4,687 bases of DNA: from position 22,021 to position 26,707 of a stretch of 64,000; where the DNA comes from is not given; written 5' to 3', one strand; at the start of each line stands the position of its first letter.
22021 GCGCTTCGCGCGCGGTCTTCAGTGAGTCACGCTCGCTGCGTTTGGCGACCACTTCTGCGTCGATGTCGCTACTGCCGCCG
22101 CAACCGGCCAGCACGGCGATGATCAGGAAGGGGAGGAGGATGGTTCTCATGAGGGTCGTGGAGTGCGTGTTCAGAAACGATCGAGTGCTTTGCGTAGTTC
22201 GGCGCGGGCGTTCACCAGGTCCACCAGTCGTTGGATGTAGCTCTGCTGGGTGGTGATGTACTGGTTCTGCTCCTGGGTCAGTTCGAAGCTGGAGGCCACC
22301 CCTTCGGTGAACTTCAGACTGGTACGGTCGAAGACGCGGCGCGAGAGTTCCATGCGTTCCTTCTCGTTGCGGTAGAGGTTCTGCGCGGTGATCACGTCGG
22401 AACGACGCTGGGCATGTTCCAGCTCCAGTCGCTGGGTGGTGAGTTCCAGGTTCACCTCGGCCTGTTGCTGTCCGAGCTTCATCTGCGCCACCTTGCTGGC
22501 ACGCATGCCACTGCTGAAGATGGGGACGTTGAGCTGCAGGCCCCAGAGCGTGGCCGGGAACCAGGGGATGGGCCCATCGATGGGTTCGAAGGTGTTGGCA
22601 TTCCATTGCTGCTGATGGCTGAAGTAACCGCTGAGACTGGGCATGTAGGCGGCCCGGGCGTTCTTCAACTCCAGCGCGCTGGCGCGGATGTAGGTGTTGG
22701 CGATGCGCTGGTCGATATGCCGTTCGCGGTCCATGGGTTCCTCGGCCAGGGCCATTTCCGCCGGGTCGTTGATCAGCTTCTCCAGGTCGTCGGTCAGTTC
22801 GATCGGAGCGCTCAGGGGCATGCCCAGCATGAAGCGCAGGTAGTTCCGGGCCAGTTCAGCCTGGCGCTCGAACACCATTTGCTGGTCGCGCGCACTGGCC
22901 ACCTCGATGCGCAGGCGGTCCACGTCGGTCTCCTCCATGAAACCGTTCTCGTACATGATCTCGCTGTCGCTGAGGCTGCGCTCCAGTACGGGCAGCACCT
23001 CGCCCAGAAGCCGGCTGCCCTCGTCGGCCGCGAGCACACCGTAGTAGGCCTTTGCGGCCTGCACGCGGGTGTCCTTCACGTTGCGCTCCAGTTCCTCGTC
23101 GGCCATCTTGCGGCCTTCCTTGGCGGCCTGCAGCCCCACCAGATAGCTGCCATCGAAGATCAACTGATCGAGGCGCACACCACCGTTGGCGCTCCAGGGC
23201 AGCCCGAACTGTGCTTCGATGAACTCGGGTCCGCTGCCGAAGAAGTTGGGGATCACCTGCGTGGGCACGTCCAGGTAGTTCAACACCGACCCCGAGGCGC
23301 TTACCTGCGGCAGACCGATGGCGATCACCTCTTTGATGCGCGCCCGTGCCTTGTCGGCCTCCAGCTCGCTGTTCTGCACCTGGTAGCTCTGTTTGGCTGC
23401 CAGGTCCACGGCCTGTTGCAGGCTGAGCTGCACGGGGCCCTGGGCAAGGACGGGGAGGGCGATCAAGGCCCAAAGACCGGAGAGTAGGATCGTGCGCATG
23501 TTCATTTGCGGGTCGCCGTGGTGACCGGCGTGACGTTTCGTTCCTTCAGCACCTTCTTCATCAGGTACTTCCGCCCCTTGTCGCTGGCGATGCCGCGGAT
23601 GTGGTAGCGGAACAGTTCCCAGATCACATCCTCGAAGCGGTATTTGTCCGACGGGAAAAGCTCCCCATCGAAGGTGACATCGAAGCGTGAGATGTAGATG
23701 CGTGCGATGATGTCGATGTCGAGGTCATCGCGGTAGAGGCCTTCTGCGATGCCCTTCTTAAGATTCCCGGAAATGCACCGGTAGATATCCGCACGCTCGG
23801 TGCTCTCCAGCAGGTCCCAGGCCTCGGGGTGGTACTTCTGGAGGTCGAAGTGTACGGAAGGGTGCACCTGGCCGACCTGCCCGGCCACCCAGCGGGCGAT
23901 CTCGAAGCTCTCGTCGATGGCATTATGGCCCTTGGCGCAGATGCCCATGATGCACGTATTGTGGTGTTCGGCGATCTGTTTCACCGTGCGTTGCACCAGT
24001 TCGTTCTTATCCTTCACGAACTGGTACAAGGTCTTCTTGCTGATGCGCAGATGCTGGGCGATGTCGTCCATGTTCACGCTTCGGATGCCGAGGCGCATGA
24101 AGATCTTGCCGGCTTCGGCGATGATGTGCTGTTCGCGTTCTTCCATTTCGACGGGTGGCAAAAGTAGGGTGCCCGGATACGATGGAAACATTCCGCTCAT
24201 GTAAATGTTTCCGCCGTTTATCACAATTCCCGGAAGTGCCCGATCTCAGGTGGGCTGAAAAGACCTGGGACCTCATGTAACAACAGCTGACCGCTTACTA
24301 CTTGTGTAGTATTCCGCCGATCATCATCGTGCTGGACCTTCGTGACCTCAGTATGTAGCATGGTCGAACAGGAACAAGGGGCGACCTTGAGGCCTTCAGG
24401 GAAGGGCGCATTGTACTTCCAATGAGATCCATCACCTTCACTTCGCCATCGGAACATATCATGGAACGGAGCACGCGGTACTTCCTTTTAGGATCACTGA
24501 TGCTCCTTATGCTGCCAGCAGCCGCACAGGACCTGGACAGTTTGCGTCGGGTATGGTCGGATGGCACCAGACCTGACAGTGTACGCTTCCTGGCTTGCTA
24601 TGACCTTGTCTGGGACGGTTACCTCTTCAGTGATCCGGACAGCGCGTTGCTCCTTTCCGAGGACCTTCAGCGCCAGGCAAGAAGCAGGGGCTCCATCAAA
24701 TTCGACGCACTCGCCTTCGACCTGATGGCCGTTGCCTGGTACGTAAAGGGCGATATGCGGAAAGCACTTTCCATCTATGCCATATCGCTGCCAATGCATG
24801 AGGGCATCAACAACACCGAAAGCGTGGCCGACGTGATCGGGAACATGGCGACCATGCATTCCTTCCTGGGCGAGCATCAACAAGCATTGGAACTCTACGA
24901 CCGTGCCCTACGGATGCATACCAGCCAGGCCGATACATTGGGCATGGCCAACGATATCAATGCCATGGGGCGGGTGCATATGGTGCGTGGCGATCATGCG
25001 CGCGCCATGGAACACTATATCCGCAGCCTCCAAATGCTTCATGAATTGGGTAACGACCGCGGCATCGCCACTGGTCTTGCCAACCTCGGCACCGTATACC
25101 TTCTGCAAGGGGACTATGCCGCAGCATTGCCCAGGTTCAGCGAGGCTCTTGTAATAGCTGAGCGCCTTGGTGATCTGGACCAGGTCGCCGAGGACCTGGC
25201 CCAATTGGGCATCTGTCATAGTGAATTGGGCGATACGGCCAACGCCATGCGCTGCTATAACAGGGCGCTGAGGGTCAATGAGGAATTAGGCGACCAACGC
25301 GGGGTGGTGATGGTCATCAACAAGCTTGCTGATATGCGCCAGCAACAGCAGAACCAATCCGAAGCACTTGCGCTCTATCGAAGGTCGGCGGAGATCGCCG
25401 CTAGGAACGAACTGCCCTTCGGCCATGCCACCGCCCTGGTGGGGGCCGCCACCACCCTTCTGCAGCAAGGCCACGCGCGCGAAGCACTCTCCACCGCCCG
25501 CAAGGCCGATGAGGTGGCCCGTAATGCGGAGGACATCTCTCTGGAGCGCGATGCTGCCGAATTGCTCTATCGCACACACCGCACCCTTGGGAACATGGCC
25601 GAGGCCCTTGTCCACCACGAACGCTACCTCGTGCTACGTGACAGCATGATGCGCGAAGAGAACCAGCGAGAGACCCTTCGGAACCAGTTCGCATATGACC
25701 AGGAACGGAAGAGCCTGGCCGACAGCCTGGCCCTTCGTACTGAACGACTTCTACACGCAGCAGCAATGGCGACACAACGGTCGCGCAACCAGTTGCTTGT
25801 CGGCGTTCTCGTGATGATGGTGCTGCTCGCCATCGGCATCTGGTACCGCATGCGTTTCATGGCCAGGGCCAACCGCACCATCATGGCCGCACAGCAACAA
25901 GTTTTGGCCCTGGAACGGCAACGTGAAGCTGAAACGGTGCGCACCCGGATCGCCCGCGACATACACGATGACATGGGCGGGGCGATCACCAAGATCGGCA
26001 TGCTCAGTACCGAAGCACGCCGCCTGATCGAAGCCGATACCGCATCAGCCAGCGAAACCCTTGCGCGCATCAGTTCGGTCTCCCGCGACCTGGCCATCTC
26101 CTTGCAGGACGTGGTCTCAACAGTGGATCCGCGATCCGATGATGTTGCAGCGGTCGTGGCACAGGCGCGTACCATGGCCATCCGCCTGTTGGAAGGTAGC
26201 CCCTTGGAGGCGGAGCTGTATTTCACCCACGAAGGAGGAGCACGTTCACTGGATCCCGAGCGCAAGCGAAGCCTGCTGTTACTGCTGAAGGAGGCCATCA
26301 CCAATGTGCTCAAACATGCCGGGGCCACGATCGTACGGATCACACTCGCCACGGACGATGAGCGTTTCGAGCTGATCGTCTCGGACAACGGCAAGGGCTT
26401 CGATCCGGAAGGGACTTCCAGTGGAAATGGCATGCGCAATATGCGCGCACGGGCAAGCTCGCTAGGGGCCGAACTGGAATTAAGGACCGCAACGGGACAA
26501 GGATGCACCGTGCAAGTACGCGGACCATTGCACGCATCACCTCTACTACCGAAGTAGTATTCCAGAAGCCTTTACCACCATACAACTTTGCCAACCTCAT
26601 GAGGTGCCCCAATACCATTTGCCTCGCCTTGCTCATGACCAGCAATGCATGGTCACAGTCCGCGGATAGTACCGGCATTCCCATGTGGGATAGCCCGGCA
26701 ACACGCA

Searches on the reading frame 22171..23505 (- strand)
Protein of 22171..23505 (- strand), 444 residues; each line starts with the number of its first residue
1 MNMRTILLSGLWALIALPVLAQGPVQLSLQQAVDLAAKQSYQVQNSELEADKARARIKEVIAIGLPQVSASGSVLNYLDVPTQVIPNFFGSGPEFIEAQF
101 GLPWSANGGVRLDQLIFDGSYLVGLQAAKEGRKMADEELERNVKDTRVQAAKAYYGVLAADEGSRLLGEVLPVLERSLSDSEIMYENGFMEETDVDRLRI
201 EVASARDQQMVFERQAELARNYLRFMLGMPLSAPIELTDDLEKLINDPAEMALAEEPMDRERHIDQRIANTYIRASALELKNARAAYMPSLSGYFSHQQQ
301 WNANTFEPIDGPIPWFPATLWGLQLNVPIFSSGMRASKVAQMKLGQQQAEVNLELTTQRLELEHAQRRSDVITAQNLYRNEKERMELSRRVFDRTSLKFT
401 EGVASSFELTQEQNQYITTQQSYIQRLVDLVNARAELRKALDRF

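Call 107: search_solved_structures(query=window:22171-23505:-, max_evalue=0.001)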
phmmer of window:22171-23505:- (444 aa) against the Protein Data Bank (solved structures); distinct sequences matched with E-value up to 0.001: 3.
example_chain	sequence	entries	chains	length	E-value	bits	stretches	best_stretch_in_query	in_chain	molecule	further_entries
1wp1_A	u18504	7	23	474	3e-07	33.1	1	29-441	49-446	Outer membrane protein oprM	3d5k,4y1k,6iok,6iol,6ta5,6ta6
6zre_A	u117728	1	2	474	8.6e-07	31.6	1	29-441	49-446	Outer membrane protein OprM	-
7akz_A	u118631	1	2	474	1.8e-06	30.5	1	29-441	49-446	Outer membrane protein OprM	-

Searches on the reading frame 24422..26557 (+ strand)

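Call 26: search_protein_families(library=pfam, proteins=[window:24422-26557:+], max_evalue=0.001)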
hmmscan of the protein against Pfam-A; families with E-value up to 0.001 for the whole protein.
window:24422-26557:+ (711 aa): 14 families
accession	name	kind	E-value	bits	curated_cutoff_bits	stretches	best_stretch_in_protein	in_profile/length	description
PF13424.12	TPR_12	-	6.5e-32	110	30.1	4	216-287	3-76/77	Tetratricopeptide repeat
PF00515.34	TPR_1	-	4.9e-21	74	27.8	1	259-288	4-33/34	Tetratricopeptide repeat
PF07719.23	TPR_2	-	2.1e-17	62.2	27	0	256-287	1-32/34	Tetratricopeptide repeat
PF13176.12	TPR_7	-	1.2e-12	47.3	27.9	0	219-251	2-34/36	Tetratricopeptide repeat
PF13181.12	TPR_8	-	1.4e-11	44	25.7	0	261-287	6-32/34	Tetratricopeptide repeat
PF13374.12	TPR_10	-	5.5e-11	42.5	27.5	0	135-166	1-32/42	Tetratricopeptide repeat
PF17874.7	TPR_MalT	-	6.2e-11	42.6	45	1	187-469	12-291/336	MalT-like TPR region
PF02518.31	HATPase_c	-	1.4e-10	42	26.4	1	616-703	4-109/111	Histidine kinase-, DNA gyrase B-, and HSP90-like ATPase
PF07730.19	HisKA_3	-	3.9e-09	37.3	24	1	507-571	2-66/68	Histidine kinase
PF13428.12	TPR_14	-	8.8e-09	35.6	23.5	0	143-172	8-37/44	Tetratricopeptide repeat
PF13581.12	HATPase_c_2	-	7.8e-08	32.8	27.4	1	607-664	21-83/127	Histidine kinase-like ATPase domain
PF14938.12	SNAP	-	5.9e-07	29.7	25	1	191-331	50-190/282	Soluble NSF attachment protein, SNAP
PF24885.1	TPR_NPHP3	-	7.8e-07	29.2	100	1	190-330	69-217/239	Nephrocystin-3 TPR domain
PF13414.12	TPR_11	-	8.8e-07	29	26.8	0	268-287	6-25/42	TPR repeat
